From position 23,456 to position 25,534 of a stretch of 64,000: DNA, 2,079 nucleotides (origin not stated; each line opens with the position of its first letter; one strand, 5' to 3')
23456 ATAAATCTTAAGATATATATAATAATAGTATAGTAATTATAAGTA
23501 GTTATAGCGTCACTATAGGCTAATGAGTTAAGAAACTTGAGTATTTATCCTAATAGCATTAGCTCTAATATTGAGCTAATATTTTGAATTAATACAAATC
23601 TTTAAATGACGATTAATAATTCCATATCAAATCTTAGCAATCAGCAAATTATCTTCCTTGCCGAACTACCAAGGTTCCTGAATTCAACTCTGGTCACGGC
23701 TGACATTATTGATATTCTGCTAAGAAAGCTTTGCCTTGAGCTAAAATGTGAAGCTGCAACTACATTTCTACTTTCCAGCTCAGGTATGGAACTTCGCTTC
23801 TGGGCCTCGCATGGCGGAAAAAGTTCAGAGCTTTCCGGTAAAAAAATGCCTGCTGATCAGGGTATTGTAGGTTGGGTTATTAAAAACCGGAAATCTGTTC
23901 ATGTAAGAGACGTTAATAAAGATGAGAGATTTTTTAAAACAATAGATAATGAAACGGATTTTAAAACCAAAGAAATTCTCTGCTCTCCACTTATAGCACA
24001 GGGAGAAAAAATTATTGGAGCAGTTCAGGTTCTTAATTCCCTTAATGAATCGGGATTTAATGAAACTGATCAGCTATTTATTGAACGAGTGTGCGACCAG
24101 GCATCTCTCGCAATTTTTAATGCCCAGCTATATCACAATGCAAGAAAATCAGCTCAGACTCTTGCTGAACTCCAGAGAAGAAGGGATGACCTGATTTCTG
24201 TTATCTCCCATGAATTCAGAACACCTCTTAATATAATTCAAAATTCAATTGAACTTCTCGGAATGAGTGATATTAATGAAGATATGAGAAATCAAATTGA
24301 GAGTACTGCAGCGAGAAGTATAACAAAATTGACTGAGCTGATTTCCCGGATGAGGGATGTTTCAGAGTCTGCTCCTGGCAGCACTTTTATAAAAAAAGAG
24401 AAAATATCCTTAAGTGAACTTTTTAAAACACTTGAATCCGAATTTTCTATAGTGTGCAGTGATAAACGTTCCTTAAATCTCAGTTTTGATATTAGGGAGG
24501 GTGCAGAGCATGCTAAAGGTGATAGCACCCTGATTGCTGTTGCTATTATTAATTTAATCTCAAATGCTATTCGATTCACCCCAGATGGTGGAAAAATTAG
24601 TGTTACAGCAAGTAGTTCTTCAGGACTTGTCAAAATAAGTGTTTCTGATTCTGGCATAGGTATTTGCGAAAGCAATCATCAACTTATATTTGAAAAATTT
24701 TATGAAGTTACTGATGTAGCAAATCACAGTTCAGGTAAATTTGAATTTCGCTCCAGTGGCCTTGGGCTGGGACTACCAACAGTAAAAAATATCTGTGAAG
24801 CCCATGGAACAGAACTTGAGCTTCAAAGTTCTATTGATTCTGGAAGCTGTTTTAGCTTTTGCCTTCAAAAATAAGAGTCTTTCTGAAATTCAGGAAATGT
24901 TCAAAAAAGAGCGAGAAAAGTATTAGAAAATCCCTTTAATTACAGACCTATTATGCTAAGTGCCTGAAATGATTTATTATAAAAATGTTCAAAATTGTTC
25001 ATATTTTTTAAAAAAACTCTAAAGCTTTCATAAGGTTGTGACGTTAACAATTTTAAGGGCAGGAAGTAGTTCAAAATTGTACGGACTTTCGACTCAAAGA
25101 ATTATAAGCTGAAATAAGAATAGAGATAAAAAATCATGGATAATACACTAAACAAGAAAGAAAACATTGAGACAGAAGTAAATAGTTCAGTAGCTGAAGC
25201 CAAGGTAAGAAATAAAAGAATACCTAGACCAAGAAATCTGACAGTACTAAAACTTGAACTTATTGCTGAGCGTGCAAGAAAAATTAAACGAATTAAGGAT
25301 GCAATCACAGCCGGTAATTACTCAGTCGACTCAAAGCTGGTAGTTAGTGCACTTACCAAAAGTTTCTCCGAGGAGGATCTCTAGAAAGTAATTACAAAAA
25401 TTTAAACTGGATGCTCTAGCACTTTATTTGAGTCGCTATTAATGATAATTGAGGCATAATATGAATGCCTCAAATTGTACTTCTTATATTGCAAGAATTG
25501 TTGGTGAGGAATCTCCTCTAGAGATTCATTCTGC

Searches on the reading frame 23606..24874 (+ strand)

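Call 5: search_protein_families(library=pfam, proteins=[window:23606-24874:+], max_evalue=0.01)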
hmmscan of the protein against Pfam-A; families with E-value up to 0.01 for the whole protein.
window:23606-24874:+ (422 aa): 6 families
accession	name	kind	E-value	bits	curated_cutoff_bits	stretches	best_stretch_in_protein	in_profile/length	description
PF02518.31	HATPase_c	-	3.6e-21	76.1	26.4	1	305-421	1-108/111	Histidine kinase-, DNA gyrase B-, and HSP90-like ATPase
PF01590.32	GAF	-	1.3e-13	52.1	22.4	1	33-170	4-133/133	GAF domain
PF13185.12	GAF_2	-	5.4e-12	46.5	28.6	1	33-170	6-135/136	GAF domain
PF00512.31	HisKA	-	2.8e-11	43.7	26.9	1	193-254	2-62/66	His Kinase A (phospho-acceptor) domain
PF13492.12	GAF_3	-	9.7e-09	36.2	27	1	32-170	3-127/129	GAF domain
PF15714.11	SpoVT_C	-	0.0003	21.3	27.5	1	88-160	49-117/128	Stage V sporulation protein T C-terminal, transcription factor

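Call 6: search_protein_families(library=ncbifam, proteins=[window:23606-24874:+], max_evalue=0.01)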
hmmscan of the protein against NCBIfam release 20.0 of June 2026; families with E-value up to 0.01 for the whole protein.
window:23606-24874:+ (422 aa): 75 families (the best 25 are shown)
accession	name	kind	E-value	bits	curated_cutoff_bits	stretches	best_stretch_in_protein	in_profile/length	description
TIGR02966.1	phoR_proteo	equivalog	1.4e-40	139.3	334.2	1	185-419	106-332/333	phosphate regulon sensor histidine kinase PhoR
NF046044.1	PnpS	equivalog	7.2e-38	130.6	400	1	186-420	163-389/390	two-component system histidine kinase PnpS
NF033092.0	HK_WalK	equivalog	9.9e-34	116.9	725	1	190-420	369-592/594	cell wall metabolism sensor histidine kinase WalK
NF008312.0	PRK11100.1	equivalog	3.7e-33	115.1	356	1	195-421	258-473/477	two-component system sensor histidine kinase CreC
NF047874.1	MASE3_PAS_HK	subfamily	2.6e-32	112.4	560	1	179-419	384-622/655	MASE3 domain-containing sensor histidine kinase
TIGR02956.1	TMAO_torS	equivalog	9.2e-32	110.1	676.5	1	183-420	453-680/967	TMAO reductase system sensor histidine kinase/response regulator TorS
NF012163.2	BaeS_SmeS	equivalog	1.4e-31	109.9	500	1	176-409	223-445/457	sensor histidine kinase efflux regulator BaeS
NF041735.1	hist_kin_RppB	equivalog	1.9e-31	109.3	400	1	191-420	214-437/438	two-component system sensor histidine kinase RppB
NF006800.0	PRK09303.1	equivalog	7.7e-31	107.4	342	1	178-420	136-375/383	histidine kinase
NF008235.0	PRK11006.1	equivalog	2.1e-30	106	390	1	179-421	191-422/431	phosphate regulon sensor histidine kinase PhoR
NF041832.1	near_NosP_CTERM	subfamily_domain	2.6e-30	105.7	400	1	196-419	10-222/370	NahK/ErcS family hybrid sensor histidine kinase/response regulator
NF047465.1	hybrid_HK_LvrA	exception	8.2e-29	100.2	1200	1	183-417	192-417/819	hybrid histidine kinase/response regulator LvrA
NF007837.0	PRK10549.1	equivalog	1.5e-28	99.7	603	1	174-409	221-445/466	envelope stress sensor histidine kinase BaeS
NF041947.1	LuxQ_Vibrio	equivalog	1.5e-28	99.2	1200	1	177-418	459-692/843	quorum-sensing autoinducer 2 sensor kinase/phosphatase LuxQ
NF045911.1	TCSHisKinNblS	equivalog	2.1e-28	99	1000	1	188-420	383-618/621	two-component system sensor histidine kinase NblS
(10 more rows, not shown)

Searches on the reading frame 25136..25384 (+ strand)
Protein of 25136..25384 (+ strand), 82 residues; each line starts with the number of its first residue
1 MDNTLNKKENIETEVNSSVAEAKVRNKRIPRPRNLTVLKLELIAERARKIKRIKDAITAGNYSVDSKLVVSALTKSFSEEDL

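Call 5: search_protein_families(library=pfam, proteins=[window:25136-25384:+], max_evalue=0.01)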
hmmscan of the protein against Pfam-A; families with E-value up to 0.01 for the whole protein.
window:25136-25384:+ (82 aa): 1 family
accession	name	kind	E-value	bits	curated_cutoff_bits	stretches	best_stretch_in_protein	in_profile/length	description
PF04316.19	FlgM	-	1.9e-05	25.2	25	1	46-73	26-53/55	Anti-sigma-28 factor, FlgM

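Call 6: search_protein_families(library=ncbifam, proteins=[window:25136-25384:+], max_evalue=0.01)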
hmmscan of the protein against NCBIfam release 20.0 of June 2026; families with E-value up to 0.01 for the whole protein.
window:25136-25384:+ (82 aa): 1 family
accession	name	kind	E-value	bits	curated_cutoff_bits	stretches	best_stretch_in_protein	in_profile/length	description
TIGR03824.1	FlgM_jcvi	equivalog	0.00023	21.9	40.75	1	46-75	66-95/98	flagellar biosynthesis anti-sigma factor FlgM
